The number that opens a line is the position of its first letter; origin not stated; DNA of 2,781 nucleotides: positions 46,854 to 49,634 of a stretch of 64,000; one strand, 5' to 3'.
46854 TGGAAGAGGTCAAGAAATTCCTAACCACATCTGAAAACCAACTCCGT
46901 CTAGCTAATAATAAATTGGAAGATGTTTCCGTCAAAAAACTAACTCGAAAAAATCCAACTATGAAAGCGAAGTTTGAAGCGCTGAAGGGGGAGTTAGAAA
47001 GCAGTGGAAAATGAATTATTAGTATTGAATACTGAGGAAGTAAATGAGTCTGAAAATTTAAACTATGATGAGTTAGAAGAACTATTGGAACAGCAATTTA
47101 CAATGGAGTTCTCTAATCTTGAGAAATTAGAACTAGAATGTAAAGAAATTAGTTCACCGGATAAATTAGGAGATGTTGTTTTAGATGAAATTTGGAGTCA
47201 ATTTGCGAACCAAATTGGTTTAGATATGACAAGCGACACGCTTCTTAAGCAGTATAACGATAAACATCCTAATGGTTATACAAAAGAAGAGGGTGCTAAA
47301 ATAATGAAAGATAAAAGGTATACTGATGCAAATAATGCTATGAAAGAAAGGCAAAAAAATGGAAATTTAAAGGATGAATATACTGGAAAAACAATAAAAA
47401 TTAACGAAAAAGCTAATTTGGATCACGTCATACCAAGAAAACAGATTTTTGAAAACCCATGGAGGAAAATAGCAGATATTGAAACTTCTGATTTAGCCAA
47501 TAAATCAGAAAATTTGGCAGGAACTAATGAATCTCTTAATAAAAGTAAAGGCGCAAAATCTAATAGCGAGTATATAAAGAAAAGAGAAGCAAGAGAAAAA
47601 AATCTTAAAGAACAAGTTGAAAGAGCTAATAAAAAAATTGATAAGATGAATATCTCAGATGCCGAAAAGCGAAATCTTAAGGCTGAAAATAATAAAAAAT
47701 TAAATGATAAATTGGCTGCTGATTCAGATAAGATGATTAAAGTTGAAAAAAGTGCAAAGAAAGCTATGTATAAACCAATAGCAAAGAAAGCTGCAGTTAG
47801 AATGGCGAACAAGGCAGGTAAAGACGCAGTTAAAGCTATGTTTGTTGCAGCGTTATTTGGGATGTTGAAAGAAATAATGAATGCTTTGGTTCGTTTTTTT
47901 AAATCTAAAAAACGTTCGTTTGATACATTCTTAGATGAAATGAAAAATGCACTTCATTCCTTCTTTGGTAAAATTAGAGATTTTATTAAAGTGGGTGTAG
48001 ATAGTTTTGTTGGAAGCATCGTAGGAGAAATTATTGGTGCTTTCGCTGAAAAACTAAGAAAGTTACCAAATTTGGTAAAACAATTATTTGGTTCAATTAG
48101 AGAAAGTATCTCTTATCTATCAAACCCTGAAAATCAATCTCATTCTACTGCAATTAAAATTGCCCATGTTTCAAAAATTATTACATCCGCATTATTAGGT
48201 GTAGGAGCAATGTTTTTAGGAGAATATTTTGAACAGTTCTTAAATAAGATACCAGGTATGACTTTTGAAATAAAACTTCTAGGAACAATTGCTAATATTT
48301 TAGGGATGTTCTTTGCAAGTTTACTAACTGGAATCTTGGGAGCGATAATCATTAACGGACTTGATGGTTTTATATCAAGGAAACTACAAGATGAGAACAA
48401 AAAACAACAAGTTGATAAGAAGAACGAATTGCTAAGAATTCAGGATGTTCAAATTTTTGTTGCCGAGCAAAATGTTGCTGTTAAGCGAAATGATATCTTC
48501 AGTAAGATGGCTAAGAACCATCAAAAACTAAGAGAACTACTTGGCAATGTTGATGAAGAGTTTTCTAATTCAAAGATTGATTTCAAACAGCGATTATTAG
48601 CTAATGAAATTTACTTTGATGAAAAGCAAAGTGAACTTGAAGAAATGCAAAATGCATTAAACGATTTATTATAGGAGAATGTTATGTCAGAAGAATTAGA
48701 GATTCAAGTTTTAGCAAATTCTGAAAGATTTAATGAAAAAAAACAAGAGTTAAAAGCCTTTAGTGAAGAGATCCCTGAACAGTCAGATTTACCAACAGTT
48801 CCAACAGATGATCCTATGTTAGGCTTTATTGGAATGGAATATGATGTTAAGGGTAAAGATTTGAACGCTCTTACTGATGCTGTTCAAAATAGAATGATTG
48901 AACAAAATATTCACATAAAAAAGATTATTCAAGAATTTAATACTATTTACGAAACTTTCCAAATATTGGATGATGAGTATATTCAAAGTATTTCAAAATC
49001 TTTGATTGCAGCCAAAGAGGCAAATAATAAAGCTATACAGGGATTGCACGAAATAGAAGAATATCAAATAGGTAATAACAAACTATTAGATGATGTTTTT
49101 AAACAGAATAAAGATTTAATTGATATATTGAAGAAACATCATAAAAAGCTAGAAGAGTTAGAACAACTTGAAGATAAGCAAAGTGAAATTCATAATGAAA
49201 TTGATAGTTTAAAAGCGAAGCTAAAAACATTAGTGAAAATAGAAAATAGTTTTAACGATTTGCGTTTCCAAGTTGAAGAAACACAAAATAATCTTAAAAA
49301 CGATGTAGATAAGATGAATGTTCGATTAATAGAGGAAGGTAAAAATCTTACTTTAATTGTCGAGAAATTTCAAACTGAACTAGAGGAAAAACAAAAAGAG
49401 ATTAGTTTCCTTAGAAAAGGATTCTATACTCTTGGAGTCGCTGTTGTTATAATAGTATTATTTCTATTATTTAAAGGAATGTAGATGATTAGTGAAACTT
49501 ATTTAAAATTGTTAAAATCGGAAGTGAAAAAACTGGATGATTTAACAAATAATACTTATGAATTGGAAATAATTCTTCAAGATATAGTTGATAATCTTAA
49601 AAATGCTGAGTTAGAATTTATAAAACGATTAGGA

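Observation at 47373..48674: Unusual fusion: Cas9/McrA-like HNH motif joined to a polytopic membrane and coiled-coil half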

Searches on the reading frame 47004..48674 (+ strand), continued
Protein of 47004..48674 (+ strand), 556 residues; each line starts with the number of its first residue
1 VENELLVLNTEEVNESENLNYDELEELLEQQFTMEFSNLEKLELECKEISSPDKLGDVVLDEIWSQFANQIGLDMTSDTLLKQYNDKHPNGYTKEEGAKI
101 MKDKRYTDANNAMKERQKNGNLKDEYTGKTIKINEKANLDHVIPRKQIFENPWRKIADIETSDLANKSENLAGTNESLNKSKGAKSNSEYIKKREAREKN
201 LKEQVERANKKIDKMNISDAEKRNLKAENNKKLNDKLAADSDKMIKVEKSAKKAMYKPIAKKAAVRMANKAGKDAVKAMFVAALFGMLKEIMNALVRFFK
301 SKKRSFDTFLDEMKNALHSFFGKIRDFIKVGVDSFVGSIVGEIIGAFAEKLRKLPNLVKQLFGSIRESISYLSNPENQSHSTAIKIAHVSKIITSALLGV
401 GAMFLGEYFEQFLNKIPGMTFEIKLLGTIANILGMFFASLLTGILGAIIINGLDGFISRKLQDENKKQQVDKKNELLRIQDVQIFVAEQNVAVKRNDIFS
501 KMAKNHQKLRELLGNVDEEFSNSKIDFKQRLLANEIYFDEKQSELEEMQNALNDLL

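Call 91: get_annotated_region(hit=H3, flank=5000)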
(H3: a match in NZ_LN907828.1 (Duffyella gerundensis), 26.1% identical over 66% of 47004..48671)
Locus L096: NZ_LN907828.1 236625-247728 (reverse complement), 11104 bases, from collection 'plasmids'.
description: Duffyella gerundensis isolate E_g_EM595 plasmid pEM01, complete sequence
organism: Duffyella gerundensis (NCBI taxid 1619313)
taxonomy: Bacteria; Pseudomonadota; Gammaproteobacteria; Enterobacterales; Erwiniaceae; Duffyella; Duffyella gerundensis
host: -; source: -; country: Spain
typing (MOB-suite, as given by PLSDB): non-mobilizable; replicon rep_cluster_1264
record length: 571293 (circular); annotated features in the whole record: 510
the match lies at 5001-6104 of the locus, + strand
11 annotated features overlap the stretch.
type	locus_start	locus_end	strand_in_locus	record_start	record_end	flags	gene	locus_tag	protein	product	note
CDS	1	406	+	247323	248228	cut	-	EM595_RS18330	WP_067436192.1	LysR family transcriptional regulator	-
CDS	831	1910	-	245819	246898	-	-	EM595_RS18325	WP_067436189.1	mechanosensitive ion channel family protein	-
CDS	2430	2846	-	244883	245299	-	-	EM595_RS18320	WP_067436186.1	type II toxin-antitoxin system VapC family toxin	-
CDS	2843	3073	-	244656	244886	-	vapB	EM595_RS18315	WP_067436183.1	type II toxin-antitoxin system VapB family antitoxin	-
CDS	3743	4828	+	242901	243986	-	-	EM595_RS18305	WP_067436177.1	chemotaxis protein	-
CDS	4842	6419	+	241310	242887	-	-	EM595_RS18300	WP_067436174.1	cobalamin adenosyltransferase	-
CDS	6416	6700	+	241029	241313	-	-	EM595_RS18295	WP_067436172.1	YkgJ family cysteine cluster protein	-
CDS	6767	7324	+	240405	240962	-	-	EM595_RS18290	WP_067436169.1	hypothetical protein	-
CDS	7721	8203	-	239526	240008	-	-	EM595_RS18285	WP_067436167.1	glutathione peroxidase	-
CDS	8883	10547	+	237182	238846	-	-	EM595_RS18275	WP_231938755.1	ShlB/FhaC/HecB family hemolysin secretion/activation protein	GO:0006811 - monoatomic ion transport [Evidence IEA]; GO:0015031 - protein transport [Evidence IEA]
CDS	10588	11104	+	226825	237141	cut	-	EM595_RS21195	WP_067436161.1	hemagglutinin repeat-containing protein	-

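Call 92: search_protein_families(library=padloc, proteins=[L095:3607-4671:+, L095:4734-6440:+, L095:6437-6709:+, L095:3212-3604:+, L096:3743-4828:+, L096:4842-6419:+, L094:2757-3767:+, L094:3779-5353:+, L087:7520-9979:+, L087:4882-7503:+], max_evalue=0.001)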
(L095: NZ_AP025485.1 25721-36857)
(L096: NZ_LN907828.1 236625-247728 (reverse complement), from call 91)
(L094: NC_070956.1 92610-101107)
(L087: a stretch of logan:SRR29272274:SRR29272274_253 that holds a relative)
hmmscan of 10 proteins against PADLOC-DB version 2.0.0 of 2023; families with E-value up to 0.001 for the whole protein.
L095:3607-4671:+ (354 aa): 3 families
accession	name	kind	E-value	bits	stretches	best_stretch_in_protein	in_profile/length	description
PDLC04407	PDC-M09A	-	5.6e-21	73.3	1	57-283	42-257/282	-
PDLC04406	PDC-M09A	-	2.2e-15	54.9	1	53-270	82-293/330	-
PDLC03841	LeoBC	-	7.3e-07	26.7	1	44-265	382-561/601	-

L095:4734-6440:+ (568 aa): 1 family
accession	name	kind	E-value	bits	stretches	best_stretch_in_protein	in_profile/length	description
PDLC04630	PDC-M40B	-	1.3e-34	117.8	2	234-469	204-435/547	-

L095:6437-6709:+ (90 aa): 0 families

L095:3212-3604:+ (130 aa): 0 families

L096:3743-4828:+ (361 aa): 3 families
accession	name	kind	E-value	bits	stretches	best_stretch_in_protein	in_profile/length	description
PDLC04407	PDC-M09A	-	4.9e-22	76.8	1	33-302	19-276/282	-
PDLC04406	PDC-M09A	-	1.8e-16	58.5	1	123-306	139-323/330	-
PDLC03841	LeoBC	-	1.3e-07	29.1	1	73-294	407-593/601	-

L096:4842-6419:+ (525 aa): 1 family
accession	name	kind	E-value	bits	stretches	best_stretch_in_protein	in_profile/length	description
PDLC04630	PDC-M40B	-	1.6e-39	134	2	173-427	182-436/547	-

L094:2757-3767:+ (336 aa): 2 families
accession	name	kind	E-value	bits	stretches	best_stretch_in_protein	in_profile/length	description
PDLC04407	PDC-M09A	-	3.3e-16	57.7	1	40-253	38-242/282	-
PDLC04406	PDC-M09A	-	2.1e-10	38.6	1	138-183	167-212/330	-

L094:3779-5353:+ (524 aa): 1 family
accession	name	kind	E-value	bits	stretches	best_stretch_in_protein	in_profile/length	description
PDLC04630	PDC-M40B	-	3.1e-31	106.7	1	14-420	22-430/547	-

L087:7520-9979:+ (819 aa): 3 families
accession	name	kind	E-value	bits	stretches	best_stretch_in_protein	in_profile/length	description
PDLC03841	LeoBC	-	3.9e-12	44.1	1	41-328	47-249/601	-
PDLC03839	LeoA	-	1.4e-10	38.9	1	46-94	31-79/559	-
PDLC04140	mad8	-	9.7e-05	20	1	74-172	29-124/314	mads_8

L087:4882-7503:+ (873 aa): 1 family
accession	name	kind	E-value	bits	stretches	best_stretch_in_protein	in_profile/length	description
PDLC04630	PDC-M40B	-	5.3e-39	132.4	1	16-497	16-480/547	-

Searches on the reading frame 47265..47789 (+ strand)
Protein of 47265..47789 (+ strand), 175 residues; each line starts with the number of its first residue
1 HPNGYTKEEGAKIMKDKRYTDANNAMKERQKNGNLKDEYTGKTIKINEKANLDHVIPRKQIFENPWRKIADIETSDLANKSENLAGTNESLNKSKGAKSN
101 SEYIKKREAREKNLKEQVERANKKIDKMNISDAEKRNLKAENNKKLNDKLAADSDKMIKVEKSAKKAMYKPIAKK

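Call 42: predict_structure(alignment_id=A3)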
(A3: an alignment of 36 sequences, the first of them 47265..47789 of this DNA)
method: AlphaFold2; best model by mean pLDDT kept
length: 175 residues; sequences in the alignment: 36
mean_pLDDT: 96.2   pTM: 0.87
mean pLDDT of the five models: 96.2, 96.0, 96.0, 95.4, 95.1
residues with pLDDT >= 90: 169; 70-90: 3; 50-70: 2; < 50: 1
segments of 3 or more residues with pLDDT < 50: none
pLDDT, mean of each block of 10 residues (from residue 1): 78 97 98 98 97 97 96 98 98 96 95 98 98 98 97 98 98 96
secondary structure, 60 per line:
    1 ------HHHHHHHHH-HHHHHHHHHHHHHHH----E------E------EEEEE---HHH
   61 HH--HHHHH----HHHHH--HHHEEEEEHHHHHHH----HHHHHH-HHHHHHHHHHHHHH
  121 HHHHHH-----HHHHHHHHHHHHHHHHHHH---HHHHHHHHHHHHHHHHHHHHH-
elements in order: H7-15 H17-31 E50-54 H58-62 H65-69 H74-78 E84-88 H89-95 H100-105 H107-126 H132-150 H154-174

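Call 45: fold_search(model_id=the predicted structure, library=pdb)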
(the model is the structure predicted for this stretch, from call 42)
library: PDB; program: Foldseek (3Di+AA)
matches with E <= 10: 40; with E <= 0.001: 0
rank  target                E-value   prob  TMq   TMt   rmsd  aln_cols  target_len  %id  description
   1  5vgb_A                1.6e-01  0.80  0.30  0.37  15.6       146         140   16  Crystal structure of NmeCas9 HNH domain bound to anti-CRISPR AcrIIC1 (released 2017-08-30)
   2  9j1y_A                2.0e-01  0.84  0.32  0.39  15.6       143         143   15  Crystal structure of Nme1Cas9 HNH domain bound to anti-CRISPR AcrIIC1Boe. (released 2026-03-04)
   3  8f43                  2.7e-01  0.95  0.30  0.46   3.5        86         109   21  HNH Nuclease Domain from G. stearothermophilus Cas9, K597A mutant (released 2022-12-21)
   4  6j9n_A                4.6e-01  0.54  0.30  0.35  15.1       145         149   15  NmeHNH+AcrIIC3 (released 2019-03-06)
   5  8if0_X                6.5e-01  0.51  0.32  0.36  15.6       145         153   15  NmeHNH-AcrIIC1 complex (released 2024-04-24)
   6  9ar6_A                6.8e-01  0.72  0.26  0.05   4.7        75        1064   24  CryoEM structure of ThermoCas9 in pre-cleavage state bound with the DNA containing NNNNCCA PAM (released 2025-02-26)
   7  9ar4_A                6.8e-01  0.28  0.30  0.06  12.4       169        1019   15  CryoEM structure of ThermoCas9 in post-cleavage state bound with the DNA containing NNNNCCA PAM (released 2025-02-26)
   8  7dri_D                9.5e-01  0.15  0.23  0.11  12.2       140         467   13  Structure of SspE_CTD_41658 (released 2022-06-29)
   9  4h9d_A                1.1e+00  0.41  0.28  0.44   5.3        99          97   14  Crystal Structure of Mn-dependent Gme HNH nicking endonuclease from Geobacter metallireducens GS-15, Northeast Structu (released 2012-10-10)
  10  8zcz_A                1.2e+00  0.14  0.30  0.07  18.6       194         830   16  Cryo-EM structure of eSaCas9_NNG-guide RNA-target DNA complex in an interrogation state (released 2025-11-05)
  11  8jft_A                1.2e+00  0.14  0.30  0.06  17.9       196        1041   14  Cryo-EM structure of SaCas9-AcrIIA15 CTD-sgRNA complex (released 2024-02-28)
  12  7dri_C                2.0e+00  0.10  0.24  0.12  11.8       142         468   12  Structure of SspE_CTD_41658 (released 2022-06-29)
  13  4jlr_C                2.3e+00  0.69  0.24  0.41   6.5        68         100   18  Crystal structure of a designed Respiratory Syncytial Virus Immunogen in complex with Motavizumab (released 2014-02-05)
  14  7dri_A                2.3e+00  0.09  0.23  0.11  11.3       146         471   12  Structure of SspE_CTD_41658 (released 2022-06-29)
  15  6xxv_C                2.9e+00  0.75  0.27  0.40   4.1        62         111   11  Crystal Structure of a computationally designed Immunogen S2_1.2 in complex with its elicited antibody C57 (released 2020-04-22)
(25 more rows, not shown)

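Call 78: fold_search(model_id=the predicted structure, library=viral)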
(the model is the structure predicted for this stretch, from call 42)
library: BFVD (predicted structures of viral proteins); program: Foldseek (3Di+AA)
matches with E <= 10: 98; with E <= 0.001: 1
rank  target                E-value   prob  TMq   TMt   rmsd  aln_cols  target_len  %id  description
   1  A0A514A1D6            3.3e-08  1.00  0.72  0.26   3.9       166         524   26  Putative cobalamin adenosyltransferase [Aeromonas phage LAh10]
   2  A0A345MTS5            1.6e-02  0.99  0.32  0.36   9.0       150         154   13  (no name in the UniProt tables at hand)
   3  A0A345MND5            9.1e-02  0.63  0.32  0.31  19.8       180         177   17  (no name in the UniProt tables at hand)
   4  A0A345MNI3            1.2e-01  0.35  0.25  0.20  15.0       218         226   14  (no name in the UniProt tables at hand)
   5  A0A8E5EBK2            3.9e-01  0.72  0.28  0.26   5.8        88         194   16  HNH endonuclease [Tenacibaculum phage Gundel_1]
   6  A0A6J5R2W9            5.7e-01  0.66  0.27  0.36   4.6        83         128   18  HNHc domain containing protein [uncultured Caudovirales phage]
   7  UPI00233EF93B         6.7e-01  0.21  0.27  0.23   9.7       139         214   14  (no name look-up for this kind of identifier)
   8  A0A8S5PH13            7.1e-01  0.41  0.26  0.27  12.9       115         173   19  Uncharacterized protein [Siphoviridae sp. ctLOE2]
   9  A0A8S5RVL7            8.4e-01  0.25  0.30  0.17  14.3       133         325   16  GmrSD restriction endonucleases C-terminal domain-containing protein [Siphoviridae sp. ctHip2]
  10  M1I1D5                8.8e-01  0.25  0.24  0.14  14.4       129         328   12  (no name in the UniProt tables at hand)
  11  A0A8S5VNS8            1.2e+00  0.41  0.23  0.25   4.5        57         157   21  (no name in the UniProt tables at hand)
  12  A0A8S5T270            1.4e+00  0.38  0.33  0.25   7.1       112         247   14  RECOMBINATION ENDONUCLEASE VII [Myoviridae sp. ctqfO1]
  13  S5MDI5                1.6e+00  0.41  0.27  0.44   4.9        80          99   16  HNH endonuclease domain-containing protein [Sinorhizobium phage phiM12]
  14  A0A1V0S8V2            1.6e+00  0.16  0.18  0.09   8.7        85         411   25  Uncharacterized protein [Catovirus CTV1]
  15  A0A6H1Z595            1.6e+00  0.15  0.26  0.24  10.8       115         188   19  (no name in the UniProt tables at hand)
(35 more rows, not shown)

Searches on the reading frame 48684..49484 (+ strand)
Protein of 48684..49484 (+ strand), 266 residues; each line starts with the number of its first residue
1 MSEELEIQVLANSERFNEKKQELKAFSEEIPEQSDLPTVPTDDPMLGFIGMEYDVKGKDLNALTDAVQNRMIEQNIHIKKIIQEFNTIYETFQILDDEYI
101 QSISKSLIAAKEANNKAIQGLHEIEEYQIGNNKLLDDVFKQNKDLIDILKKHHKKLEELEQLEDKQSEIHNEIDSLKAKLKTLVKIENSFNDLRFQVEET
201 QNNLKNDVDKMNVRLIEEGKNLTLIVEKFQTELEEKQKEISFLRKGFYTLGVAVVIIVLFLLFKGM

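Call 3: search_protein_families(library=pfam, proteins=[window:48684-49484:+], max_evalue=1)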
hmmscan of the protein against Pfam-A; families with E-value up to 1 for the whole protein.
window:48684-49484:+ (266 aa): 11 families
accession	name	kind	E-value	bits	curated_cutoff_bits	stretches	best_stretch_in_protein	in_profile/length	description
PF14712.11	Snapin_Pallidin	-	0.04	14.8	29.6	1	157-215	20-78/89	Snapin/Pallidin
PF25773.1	TPR_ANAPC2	-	0.06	13.8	27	1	58-98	53-93/111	ANAPC2-like, TPR repeats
PF00482.28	T2SSF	-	0.11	12.9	25.2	0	166-263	28-119/125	Type II secretion system (T2SS), protein F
PF14257.11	DUF4349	-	0.12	12.2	27.7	1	143-207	102-164/213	Domain of unknown function (DUF4349)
PF08856.16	DUF1826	-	0.21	11.9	22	1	112-216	23-124/202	Protein of unknown function (DUF1826)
PF18757.6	Nmad5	-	0.32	11.5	27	1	61-185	33-161/206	Nucleotide modification associated domain 5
PF15835.10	DUF4715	-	0.5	10.9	27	1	89-159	70-135/139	Domain of unknown function (DUF4715)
PF07889.17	DUF1664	-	0.51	10.8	34.6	1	136-217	30-112/124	Protein of unknown function (DUF1664)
PF04136.21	COG3_N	-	0.55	10.6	27.9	1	136-244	4-111/147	Conserved oligomeric Golgi complex subunit 3, N-terminal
PF04799.18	Fzo_mitofusin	-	0.66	9.9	27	1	186-238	99-150/161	fzo-like conserved region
PF13870.11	CCDC113_CCDC96_CC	-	0.74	10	31.6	1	125-247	45-168/177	CCDC113/CCDC96, coiled-coil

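Call 4: search_protein_families(library=padloc, proteins=[window:48684-49484:+], max_evalue=1)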
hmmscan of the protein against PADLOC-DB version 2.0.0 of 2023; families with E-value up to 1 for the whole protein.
window:48684-49484:+ (266 aa): 7 families
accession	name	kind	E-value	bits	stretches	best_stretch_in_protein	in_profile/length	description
PDLC03859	LmuB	-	3.7e-05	21.1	1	20-225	359-503/611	-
PDLC00006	DruC1|DruC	-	0.0017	14.9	1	60-212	180-331/626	Unknown function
PDLC03865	LmuB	-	0.006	12.8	1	59-245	190-385/1007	-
PDLC03868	LmuB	-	0.01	12.1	1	104-254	330-482/1035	-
PDLC00580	JetC3|JetC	-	0.023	10.9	1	68-241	226-392/1068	DUF3584 domain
PDLC00517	JetC1|JetC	-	0.12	8.6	1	98-236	644-784/1119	DUF3584 domain; MukB-like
PDLC01254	Cas3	-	0.36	9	1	92-249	49-151/164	CAS-I; effector_G3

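Call 5: search_protein_families(library=ncbifam, proteins=[window:48684-49484:+], max_evalue=1)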
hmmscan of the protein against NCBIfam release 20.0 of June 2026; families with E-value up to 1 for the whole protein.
window:48684-49484:+ (266 aa): 8 families
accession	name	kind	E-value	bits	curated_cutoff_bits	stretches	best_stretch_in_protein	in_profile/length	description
NF045780.1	TrlF_fam_ATP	equivalog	0.00058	18.7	350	1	10-237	522-739/944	TrlF family AAA-like ATPase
TIGR02168.1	SMC_prok_B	equivalog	0.0013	16.5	567.35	1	62-240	686-870/1181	chromosome segregation protein SMC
TIGR02169.1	SMC_prok_A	equivalog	0.012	13.4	729.4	1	7-241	259-494/1165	chromosome segregation protein SMC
NF041034.1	Rad50_Sulf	equivalog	0.058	11.2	1000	1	8-241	462-680/872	DNA double-strand break repair ATPase Rad50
NF003034.1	PRK03918.1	equivalog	0.06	11.3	700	1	63-245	187-359/878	DNA double-strand break repair ATPase Rad50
NF008729.0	PRK11747.1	equivalog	0.19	10.1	598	1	131-242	274-390/703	ATP-dependent DNA helicase DinG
NF005295.0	PRK06820.1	equivalog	0.25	10.3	690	1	113-163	382-432/440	EscN/YscN/HrcN family type III secretion system ATPase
NF043058.1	T4SS_LegC2C7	subfamily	0.87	8.5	350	1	157-245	136-227/348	LegC2/C7 family Dot/Icm T4SS effector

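Call 13: search_protein_families(library=phrogs, proteins=[window:48684-49484:+], max_evalue=0.1)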
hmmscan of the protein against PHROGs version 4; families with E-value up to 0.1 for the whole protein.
window:48684-49484:+ (266 aa): 4 families
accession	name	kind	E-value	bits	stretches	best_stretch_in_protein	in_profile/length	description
phrog_26629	-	unknown function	0.0016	19.3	1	158-240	10-95/158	-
phrog_3671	-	unknown function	0.043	15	1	201-248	31-81/87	-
phrog_1047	-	tail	0.058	12.4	1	65-202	80-199/1251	tail associated lysin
phrog_788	-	tail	0.088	13.5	0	101-212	156-260/297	tail protein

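Call 86: search_solved_structures(query=window:48684-49481:+, max_evalue=0.1)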
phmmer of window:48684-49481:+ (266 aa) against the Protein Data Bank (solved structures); distinct sequences matched with E-value up to 0.1: 0.
